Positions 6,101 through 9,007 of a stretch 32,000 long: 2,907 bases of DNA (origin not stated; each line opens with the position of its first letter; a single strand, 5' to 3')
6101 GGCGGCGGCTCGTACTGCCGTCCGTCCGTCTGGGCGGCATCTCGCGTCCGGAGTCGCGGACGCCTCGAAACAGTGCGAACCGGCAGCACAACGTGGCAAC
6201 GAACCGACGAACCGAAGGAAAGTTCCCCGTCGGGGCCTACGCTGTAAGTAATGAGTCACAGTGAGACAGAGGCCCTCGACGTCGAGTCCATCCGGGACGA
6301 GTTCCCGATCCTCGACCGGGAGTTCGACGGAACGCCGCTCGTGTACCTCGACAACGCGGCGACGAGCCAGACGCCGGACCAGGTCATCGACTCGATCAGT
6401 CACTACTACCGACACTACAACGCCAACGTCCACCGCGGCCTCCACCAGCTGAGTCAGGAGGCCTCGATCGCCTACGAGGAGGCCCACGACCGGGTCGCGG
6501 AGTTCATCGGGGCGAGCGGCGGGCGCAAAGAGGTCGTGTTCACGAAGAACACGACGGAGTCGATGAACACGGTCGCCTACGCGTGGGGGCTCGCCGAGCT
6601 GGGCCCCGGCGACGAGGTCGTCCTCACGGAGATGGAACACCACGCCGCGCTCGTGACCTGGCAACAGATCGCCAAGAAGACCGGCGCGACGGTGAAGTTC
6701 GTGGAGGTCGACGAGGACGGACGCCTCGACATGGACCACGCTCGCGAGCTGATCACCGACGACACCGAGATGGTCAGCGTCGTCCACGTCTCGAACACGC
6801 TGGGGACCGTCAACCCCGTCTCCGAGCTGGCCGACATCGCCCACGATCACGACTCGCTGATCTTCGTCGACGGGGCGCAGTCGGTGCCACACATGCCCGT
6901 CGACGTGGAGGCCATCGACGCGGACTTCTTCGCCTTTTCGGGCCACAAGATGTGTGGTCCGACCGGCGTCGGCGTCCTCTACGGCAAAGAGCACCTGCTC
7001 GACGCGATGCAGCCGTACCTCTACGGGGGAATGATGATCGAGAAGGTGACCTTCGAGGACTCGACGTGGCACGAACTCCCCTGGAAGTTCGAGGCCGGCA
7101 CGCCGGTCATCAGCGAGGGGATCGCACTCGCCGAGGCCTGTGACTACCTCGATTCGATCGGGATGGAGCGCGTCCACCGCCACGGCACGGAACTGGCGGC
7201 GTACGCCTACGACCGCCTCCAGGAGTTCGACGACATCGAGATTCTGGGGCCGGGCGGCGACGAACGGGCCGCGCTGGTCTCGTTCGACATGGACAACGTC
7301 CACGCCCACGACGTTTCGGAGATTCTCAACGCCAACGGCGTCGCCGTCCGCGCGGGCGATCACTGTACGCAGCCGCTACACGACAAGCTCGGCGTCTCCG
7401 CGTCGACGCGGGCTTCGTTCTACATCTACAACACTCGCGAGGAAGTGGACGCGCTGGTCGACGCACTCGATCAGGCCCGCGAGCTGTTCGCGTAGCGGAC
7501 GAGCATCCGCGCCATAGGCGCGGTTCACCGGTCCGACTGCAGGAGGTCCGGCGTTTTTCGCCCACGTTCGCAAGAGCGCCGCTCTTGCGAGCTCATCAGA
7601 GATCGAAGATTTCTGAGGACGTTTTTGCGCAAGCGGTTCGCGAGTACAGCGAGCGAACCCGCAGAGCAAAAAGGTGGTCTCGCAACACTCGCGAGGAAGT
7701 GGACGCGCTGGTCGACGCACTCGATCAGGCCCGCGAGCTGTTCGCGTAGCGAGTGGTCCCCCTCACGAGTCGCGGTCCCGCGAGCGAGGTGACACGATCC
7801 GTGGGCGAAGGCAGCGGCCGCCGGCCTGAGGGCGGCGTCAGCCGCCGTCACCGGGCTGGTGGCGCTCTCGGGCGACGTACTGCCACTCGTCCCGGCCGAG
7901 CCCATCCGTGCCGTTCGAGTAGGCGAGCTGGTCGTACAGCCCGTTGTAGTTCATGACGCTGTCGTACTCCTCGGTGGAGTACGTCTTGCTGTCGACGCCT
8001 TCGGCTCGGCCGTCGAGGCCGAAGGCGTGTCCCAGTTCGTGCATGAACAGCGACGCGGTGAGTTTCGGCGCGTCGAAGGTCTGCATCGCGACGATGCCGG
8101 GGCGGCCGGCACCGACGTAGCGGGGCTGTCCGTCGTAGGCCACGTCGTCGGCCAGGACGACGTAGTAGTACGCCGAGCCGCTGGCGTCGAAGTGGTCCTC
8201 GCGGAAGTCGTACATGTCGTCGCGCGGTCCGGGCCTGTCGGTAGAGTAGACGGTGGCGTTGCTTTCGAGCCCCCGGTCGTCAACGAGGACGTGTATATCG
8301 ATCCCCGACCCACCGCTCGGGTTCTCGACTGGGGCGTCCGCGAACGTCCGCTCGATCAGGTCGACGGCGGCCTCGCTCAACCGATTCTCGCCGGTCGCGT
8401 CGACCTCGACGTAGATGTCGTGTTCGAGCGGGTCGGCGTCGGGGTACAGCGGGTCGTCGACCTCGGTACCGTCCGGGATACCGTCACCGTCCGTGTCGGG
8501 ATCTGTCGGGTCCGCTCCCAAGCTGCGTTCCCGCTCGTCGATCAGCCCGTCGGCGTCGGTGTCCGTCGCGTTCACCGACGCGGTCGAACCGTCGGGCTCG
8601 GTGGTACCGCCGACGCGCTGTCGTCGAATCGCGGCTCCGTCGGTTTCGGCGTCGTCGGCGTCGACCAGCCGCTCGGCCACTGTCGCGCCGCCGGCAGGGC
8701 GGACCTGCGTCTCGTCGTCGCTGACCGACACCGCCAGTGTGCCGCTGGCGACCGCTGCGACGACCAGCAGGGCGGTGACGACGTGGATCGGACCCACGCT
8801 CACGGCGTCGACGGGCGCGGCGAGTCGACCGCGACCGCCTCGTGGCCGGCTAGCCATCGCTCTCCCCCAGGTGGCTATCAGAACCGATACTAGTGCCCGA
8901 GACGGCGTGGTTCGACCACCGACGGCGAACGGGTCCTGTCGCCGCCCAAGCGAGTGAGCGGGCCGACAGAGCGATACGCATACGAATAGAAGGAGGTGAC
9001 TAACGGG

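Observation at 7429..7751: Perfect 69-bp duplication of the sufS 3' end brackets a 185-bp hairpin-rich insert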

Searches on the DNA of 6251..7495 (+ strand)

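Call 50: build_rna_model(alignment_id=A1, structure=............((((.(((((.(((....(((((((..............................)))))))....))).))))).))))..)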
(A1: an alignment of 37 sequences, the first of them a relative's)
Model R1 built from alignment A1 (37 sequences, 94 columns); structure: as given.
model positions 75; base pairs 19; branch points 0; effective number of sequences 4.7; information 0.753 bits per position. Calibrated on 0.2 Mb of random sequence (short: E-values are rough).
structure used (alignment columns):
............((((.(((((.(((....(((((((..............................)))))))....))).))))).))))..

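Call 51: search_with_rna_model(model_id=R1, source=window, filters=off, max_evalue=1)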
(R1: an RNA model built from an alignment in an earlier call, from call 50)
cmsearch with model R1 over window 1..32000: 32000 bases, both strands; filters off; matches with E-value up to 1: 5.
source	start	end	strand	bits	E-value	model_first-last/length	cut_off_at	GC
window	27450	27532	-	73.5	2.9e-17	1-75/75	no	0.65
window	7605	7679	+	64.2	8.8e-15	1-75/75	no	0.55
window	15381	15463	+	57.4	5.3e-13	1-75/75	no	0.6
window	27440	27522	+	24.2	0.00032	1-75/75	no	0.66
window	15391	15473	-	11.5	0.72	1-75/75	no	0.61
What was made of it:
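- Checked: A covariance model built from 37 copies in other genomes finds exactly three copies in the window: 7605-7679(+) at 64 bits, 15381-15463(+) at 57 bits and 27450-27532(-) at 73.5 bits (call 51).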

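Call 52: search_with_rna_model(model_id=R1, sources=[L003, L004, L005, L006, L007, L008, L009, L010, L011, L012, L013, L014, L015, L016, L017, L018, L019, L020, L021, L022, L023, L024, L025, L026, L027, L028, L029, L031, L032, L033, L034, L035, L036, L037, L038, L039, L040, L041, L042, L043], max_evalue=0.01)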
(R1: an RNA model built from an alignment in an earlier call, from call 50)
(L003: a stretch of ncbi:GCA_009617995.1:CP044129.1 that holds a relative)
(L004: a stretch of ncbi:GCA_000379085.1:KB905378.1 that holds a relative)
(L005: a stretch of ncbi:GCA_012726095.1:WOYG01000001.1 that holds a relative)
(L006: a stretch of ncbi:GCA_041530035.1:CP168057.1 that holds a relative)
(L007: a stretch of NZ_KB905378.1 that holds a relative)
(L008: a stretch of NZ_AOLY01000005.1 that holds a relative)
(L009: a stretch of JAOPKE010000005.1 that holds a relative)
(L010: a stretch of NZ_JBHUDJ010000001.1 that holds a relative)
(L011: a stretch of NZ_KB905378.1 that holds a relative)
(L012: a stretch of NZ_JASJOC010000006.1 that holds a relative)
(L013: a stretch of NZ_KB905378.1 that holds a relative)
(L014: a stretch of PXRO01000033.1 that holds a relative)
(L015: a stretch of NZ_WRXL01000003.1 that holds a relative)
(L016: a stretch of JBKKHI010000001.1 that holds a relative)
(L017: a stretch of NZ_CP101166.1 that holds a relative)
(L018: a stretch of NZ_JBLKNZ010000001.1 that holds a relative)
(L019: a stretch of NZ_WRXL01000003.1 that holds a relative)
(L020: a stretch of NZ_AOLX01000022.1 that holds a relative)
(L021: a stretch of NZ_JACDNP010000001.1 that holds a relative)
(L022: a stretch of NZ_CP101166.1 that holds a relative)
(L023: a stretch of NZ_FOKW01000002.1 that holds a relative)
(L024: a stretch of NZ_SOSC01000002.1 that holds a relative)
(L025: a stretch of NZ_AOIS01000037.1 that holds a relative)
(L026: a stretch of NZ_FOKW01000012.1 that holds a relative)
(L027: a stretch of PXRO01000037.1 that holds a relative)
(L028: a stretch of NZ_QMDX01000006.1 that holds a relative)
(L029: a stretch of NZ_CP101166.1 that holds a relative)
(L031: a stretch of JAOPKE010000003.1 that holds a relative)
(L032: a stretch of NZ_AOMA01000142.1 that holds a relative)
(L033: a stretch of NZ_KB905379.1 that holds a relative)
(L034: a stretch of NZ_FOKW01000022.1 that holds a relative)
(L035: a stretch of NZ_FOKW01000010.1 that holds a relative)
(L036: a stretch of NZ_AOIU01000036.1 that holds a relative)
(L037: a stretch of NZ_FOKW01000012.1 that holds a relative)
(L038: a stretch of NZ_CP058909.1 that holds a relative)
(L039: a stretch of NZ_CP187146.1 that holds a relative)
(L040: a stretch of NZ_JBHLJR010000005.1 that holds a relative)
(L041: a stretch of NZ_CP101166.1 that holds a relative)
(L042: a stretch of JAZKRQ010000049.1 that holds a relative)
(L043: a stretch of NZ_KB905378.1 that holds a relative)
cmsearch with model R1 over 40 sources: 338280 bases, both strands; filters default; matches with E-value up to 0.01: 52.
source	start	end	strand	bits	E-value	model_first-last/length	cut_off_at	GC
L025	5120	5188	+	80.2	5.1e-18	1-75/75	no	0.54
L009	6909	6975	+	79.6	7.8e-18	1-75/75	no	0.61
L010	7363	7429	-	79.4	8.4e-18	1-75/75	no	0.64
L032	7496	7564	-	79.2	9.6e-18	1-75/75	no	0.57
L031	5748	5814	+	79.1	1e-17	1-75/75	no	0.58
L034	590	658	+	79.1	1e-17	1-75/75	no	0.57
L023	5796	5864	-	79.1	1.1e-17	1-75/75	no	0.58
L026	2520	2588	-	79.1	1.1e-17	1-75/75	no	0.58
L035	7240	7308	-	79.1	1.1e-17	1-75/75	no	0.58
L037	4308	4376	+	79.1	1.1e-17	1-75/75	no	0.58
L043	5300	5366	-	78.9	1.2e-17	1-75/75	no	0.57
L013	2455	2521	+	78.7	1.3e-17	1-75/75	no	0.58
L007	1576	1644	-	78.3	1.6e-17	1-75/75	no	0.64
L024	3588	3654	-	78.3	1.7e-17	1-75/75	no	0.61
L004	7300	7374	+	78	2e-17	1-75/75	no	0.59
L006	7301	7375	+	77.9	2.1e-17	1-75/75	no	0.59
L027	1771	1852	+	74.7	1.5e-16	1-75/75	no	0.59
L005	7301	7375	+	74.3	1.9e-16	1-75/75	no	0.57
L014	5922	6005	-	73.8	2.7e-16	1-75/75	no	0.6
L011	70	152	-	73.5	3.1e-16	1-75/75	no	0.64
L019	7669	7751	+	73.4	3.3e-16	1-75/75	no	0.6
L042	720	803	+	71.6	9.8e-16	1-75/75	no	0.55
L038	1642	1723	+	70.2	2.4e-15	1-75/75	no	0.65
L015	6358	6441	+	69.8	2.9e-15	1-75/75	no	0.61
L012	1243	1310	-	69.7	3.2e-15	1-75/75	no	0.57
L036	3486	3567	-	68.5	6.6e-15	1-75/75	no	0.61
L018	6372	6457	+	68.2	7.9e-15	1-75/75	no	0.62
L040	4983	5050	-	68.1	8.3e-15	1-75/75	no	0.56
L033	1078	1144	+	67.3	1.4e-14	1-75/75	no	0.61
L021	5293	5363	-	64.9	5.7e-14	1-75/75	no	0.59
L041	6608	6701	-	64.2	9e-14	1-75/75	no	0.61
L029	748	839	+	64.2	9.3e-14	1-75/75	no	0.58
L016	1586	1654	-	63.7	1.3e-13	1-75/75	no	0.58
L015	6531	6602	+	62.8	2.1e-13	1-75/75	no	0.65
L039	3027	3099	+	62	3.5e-13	1-75/75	no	0.66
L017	3321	3414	-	61.8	3.8e-13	1-75/75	no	0.61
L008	890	962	+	59.9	1.2e-12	1-75/75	no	0.58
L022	5031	5123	+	54.5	3.3e-11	1-75/75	no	0.62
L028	5164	5255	-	52.7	9.9e-11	1-75/75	no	0.63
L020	1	60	+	52.3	1.3e-10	14-75/75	5'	0.57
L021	2636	2711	-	49.5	6.9e-10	1-75/75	no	0.53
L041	3394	3469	-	37.8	8.7e-07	1-75/75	no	0.58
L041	6962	7052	+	35.5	3.5e-06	1-75/75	no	0.57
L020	199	272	+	31.1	5e-05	1-75/75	no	0.65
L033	1088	1154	-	29.4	0.00014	1-75/75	no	0.63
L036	3648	3836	-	29.1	0.00018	1-75/75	no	0.61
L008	1112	1182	+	28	0.00034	1-75/75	no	0.63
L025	5130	5198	-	25.2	0.0018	1-75/75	no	0.57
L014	6173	6253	+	25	0.0021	1-75/75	no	0.56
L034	600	668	-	24.8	0.0024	1-75/75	no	0.57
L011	60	142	+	24.4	0.003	1-75/75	no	0.65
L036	3476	3557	+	22.9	0.0076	1-75/75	no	0.63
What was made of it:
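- The model scores 57-80 bits on one strand and 11-29 on the other, so the cassette has polarity (calls 51, 52).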

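Call 96: search_with_rna_model(model_id=R1, sources=[L001, L044], max_evalue=0.01)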
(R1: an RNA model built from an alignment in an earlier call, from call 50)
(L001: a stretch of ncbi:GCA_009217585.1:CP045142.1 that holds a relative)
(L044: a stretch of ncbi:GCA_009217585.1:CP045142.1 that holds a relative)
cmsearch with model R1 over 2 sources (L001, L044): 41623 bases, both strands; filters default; matches with E-value up to 0.01: 4.
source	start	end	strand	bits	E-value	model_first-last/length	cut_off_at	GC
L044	9842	9924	-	73.6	3.7e-17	1-75/75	no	0.65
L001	11355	11429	+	64.2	1.1e-14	1-75/75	no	0.55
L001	19131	19213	+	57.4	6.8e-13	1-75/75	no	0.6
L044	9832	9914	+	24.2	0.00041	1-75/75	no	0.66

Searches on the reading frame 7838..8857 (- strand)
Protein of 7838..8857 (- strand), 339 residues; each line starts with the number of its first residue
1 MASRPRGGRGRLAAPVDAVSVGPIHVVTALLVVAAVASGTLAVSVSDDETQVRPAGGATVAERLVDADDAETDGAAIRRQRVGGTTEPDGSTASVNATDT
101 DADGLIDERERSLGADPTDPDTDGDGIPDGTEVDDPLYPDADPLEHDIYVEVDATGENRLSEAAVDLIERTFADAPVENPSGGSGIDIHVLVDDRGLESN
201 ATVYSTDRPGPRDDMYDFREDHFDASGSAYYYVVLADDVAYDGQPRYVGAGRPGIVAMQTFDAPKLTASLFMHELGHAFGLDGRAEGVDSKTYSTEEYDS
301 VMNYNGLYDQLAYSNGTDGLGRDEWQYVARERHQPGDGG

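Call 15: search_protein_families(library=ncbifam, proteins=[window:7838-8857:-])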
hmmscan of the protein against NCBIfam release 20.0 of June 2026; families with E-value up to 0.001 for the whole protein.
window:7838-8857:- (339 aa): 1 family
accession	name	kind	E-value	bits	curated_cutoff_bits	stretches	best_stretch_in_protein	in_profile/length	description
NF033765.2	gliding_CglD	equivalog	1.3e-05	23.3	400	1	81-133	248-300/1124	adventurous gliding motility lipoprotein CglD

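Call 84: find_encoding_contigs(protein=window:7838-8857:-, flank=1500, max_places=10)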
Protein window:7838-8857:- (339 aa): 7 contigs read that carry it; 1 place shown.
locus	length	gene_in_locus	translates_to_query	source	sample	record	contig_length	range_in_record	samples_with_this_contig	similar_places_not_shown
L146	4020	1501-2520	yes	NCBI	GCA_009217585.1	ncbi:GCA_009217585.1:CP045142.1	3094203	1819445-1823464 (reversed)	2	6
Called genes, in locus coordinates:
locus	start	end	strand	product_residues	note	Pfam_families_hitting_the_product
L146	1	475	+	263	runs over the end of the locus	-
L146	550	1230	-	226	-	PF04367:DUF502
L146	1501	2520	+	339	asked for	-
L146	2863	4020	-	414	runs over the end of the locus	PF00155:Aminotran_1_2, PF00266:Aminotran_5, PF01212:Beta_elim_lyase, PF01041:DegT_DnrJ_EryC1, PF01053:Cys_Met_Meta_PP (weak), PF00282:Pyridoxal_deC (faint)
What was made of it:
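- Two other contigs carrying the neighbouring gene are only 2-5 kb long, as if broken at a repeat (call 84).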
